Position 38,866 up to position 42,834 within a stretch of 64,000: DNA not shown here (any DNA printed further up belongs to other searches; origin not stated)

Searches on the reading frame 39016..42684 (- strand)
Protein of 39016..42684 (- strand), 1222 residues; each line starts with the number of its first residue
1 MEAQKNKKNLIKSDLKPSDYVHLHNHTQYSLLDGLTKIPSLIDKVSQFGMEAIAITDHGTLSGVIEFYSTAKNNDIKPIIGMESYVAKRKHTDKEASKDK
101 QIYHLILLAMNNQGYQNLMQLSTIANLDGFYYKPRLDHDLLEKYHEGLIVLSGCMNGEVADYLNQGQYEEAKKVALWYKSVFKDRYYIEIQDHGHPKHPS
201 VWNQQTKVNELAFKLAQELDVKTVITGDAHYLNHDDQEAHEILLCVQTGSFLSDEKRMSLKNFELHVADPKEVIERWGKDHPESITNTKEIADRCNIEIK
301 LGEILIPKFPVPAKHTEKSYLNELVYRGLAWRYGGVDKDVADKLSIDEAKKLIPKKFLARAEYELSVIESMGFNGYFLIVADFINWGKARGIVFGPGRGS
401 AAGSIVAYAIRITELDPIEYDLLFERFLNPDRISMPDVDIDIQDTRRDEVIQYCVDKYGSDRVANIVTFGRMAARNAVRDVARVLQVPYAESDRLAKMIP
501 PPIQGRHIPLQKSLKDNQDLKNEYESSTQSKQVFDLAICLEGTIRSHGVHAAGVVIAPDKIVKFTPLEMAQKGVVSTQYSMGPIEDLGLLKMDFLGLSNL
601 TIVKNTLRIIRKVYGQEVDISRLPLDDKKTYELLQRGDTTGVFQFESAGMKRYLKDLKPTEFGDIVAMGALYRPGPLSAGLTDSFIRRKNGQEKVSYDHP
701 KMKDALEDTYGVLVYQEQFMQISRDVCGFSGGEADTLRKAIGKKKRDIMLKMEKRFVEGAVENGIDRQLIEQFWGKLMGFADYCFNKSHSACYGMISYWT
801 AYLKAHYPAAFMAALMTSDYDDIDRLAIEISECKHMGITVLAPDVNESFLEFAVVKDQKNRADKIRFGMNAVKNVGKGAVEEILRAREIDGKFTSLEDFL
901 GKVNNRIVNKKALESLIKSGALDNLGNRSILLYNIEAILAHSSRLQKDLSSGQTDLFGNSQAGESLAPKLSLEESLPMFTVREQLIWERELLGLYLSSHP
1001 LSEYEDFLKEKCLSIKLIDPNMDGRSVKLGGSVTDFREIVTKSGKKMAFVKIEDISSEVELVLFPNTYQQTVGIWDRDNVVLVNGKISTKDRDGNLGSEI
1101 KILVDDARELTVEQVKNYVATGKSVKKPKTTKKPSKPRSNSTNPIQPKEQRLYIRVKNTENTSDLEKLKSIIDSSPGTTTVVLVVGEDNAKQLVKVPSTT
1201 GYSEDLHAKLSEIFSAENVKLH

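Call 74: search_protein_families(library=pfam, proteins=[window:39016-42684:-], max_evalue=0.0001)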
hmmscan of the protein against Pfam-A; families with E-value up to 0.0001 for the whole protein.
window:39016-42684:- (1222 aa): 5 families
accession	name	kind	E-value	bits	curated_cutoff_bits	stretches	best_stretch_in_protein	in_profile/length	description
PF07733.18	DNA_pol3_alpha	-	2e-96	323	23.9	1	320-596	2-260/260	Bacterial DNA polymerase III alpha NTPase domain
PF17657.6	DNA_pol3_finger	-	7.5e-64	214.5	22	1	599-764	1-166/166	Bacterial DNA polymerase III alpha subunit finger domain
PF02811.25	PHP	-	3.5e-56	190.5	26.4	1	22-193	1-164/164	PHP domain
PF14579.12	HHH_6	-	5.2e-27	94.3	25.6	1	837-928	1-87/90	Helix-hairpin-helix motif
PF01336.31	tRNA_anti-codon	-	6.6e-10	39.2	27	1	1027-1109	1-74/75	OB-fold nucleic acid binding domain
